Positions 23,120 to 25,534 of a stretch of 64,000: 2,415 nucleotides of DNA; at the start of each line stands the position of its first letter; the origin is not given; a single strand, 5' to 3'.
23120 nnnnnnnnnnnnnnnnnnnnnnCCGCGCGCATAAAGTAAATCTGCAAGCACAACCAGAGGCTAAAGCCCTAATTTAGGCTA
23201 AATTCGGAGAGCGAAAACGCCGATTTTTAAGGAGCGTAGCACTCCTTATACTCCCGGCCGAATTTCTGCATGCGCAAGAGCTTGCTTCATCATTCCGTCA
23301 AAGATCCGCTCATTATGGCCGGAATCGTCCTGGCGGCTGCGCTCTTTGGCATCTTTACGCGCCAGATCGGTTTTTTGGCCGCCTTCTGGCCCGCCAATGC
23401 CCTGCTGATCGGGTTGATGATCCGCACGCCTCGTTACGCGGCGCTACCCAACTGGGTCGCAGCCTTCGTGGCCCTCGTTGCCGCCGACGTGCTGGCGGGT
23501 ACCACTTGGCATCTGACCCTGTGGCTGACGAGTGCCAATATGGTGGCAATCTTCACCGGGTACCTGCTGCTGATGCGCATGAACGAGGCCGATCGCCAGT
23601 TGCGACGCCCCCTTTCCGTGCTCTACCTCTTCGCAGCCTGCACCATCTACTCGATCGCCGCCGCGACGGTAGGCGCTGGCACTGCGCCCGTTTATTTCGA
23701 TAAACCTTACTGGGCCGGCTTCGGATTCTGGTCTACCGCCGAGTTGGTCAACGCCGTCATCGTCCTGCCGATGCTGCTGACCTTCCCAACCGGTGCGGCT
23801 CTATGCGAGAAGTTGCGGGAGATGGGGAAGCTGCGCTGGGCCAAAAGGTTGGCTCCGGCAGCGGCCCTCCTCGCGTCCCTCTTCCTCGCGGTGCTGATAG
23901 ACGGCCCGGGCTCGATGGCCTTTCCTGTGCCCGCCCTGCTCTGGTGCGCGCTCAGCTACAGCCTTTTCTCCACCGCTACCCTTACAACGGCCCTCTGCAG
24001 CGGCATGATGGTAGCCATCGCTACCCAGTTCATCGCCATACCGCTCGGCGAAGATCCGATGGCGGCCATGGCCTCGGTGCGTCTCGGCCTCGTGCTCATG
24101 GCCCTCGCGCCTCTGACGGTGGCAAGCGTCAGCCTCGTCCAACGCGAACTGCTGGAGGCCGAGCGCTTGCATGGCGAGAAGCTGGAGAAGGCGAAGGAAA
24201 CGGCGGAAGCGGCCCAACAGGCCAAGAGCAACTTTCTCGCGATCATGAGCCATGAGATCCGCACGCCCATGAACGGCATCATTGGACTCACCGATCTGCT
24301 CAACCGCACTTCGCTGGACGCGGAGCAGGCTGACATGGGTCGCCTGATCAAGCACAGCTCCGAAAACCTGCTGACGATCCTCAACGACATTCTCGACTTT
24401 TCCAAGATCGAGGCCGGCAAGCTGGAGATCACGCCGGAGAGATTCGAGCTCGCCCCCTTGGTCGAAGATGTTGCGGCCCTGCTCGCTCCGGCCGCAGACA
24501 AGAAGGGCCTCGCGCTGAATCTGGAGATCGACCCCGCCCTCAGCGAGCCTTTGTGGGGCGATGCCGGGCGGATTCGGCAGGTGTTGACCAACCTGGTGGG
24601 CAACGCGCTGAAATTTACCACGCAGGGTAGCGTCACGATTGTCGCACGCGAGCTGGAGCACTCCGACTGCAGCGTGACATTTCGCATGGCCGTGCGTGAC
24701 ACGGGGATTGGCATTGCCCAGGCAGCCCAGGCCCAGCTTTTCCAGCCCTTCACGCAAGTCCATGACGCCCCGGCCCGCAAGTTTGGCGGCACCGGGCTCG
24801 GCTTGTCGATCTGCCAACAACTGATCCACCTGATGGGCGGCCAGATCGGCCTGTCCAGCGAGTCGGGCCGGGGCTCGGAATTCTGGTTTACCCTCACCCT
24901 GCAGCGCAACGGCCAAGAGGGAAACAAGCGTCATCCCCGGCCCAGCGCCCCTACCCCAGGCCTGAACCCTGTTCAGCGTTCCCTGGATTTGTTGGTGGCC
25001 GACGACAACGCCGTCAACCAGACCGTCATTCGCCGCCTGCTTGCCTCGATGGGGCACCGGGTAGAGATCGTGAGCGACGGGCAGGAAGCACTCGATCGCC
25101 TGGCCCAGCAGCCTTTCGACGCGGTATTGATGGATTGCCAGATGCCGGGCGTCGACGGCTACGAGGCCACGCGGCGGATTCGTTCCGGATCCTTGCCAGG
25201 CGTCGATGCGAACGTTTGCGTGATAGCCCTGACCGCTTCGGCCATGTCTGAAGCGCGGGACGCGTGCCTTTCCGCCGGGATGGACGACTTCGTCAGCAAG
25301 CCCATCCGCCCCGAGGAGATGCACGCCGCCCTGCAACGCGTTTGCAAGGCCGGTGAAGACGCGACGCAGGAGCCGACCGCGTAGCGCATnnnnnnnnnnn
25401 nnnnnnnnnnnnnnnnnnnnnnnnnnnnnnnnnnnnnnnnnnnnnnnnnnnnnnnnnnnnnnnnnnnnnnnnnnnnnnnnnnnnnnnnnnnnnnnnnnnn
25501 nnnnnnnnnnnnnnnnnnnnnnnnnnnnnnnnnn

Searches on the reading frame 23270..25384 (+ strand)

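Call 3: search_protein_families(library=pfam, proteins=[window:23270-25384:+])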
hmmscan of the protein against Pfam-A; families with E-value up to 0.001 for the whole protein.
window:23270-25384:+ (704 aa): 3 families
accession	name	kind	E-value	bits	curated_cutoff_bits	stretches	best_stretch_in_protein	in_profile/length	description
PF02518.31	HATPase_c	-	4.6e-28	98.3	26.4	1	430-545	1-110/111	Histidine kinase-, DNA gyrase B-, and HSP90-like ATPase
PF00072.30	Response_reg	-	3.8e-27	95.1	30.2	1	575-688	2-110/111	Response regulator receiver domain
PF00512.31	HisKA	-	1.3e-20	73.6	26.9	1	318-383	1-66/66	His Kinase A (phospho-acceptor) domain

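Call 59: search_protein_families(library=ncbifam, proteins=[window:23270-25384:+], max_evalue=1e-10)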
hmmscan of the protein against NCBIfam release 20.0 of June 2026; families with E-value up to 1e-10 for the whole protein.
window:23270-25384:+ (704 aa): 98 families (the best 25 are shown)
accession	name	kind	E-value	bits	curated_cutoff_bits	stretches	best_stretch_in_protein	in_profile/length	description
TIGR02956.1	TMAO_torS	equivalog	2e-120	403.5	676.5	1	297-702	439-830/967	TMAO reductase system sensor histidine kinase/response regulator TorS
NF008318.0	PRK11107.1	equivalog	2.6e-119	399.7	890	2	292-553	266-527/920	two-component sensor histidine kinase BarA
NF041947.1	LuxQ_Vibrio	equivalog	1.5e-100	337.3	1200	1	304-690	457-837/843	quorum-sensing autoinducer 2 sensor kinase/phosphatase LuxQ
NF011874.0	PRK15347.1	equivalog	4.1e-97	326.3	852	2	303-546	382-616/921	two component system sensor kinase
NF008099.0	PRK10841.1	equivalog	2.7e-88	296.9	920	2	304-547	455-693/949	two-component system sensor histidine kinase RcsC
NF045901.1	HisKinLetSLeg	equivalog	7.4e-88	295.6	1650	2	293-545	270-519/906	two-component system sensor histidine kinase LetS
NF008302.0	PRK11091.1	equivalog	3.5e-85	286.7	838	1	307-700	271-651/779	aerobic respiration two-component sensor histidine kinase ArcB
NF038297.2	hybrid_HK_HrmK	equivalog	2.5e-84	284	725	1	285-681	201-597/607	hybrid histidine kinase/response regulator HrmK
NF008543.0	PRK11466.1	equivalog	1.9e-68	231.2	982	1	307-686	432-792/914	TMAO reductase system sensor histidine kinase/response regulator TorS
NF007420.1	PRK09959.1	equivalog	1.3e-58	198.6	1995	1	304-690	697-1072/1197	acid-sensing system histidine kinase EvgS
NF041832.1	near_NosP_CTERM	subfamily_domain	5.7e-49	167.1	400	1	313-690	1-368/370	NahK/ErcS family hybrid sensor histidine kinase/response regulator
NF046044.1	PnpS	equivalog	1e-48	166.3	400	1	315-542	166-389/390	two-component system histidine kinase PnpS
NF041880.1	EPS_EpsF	equivalog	1e-44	152.9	900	2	307-540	262-489/492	response regulator EpsF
NF047465.1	hybrid_HK_LvrA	exception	1.1e-41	142.8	1200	1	314-689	197-581/819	hybrid histidine kinase/response regulator LvrA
NF047874.1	MASE3_PAS_HK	subfamily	9.5e-41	140.3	560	1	301-547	380-627/655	MASE3 domain-containing sensor histidine kinase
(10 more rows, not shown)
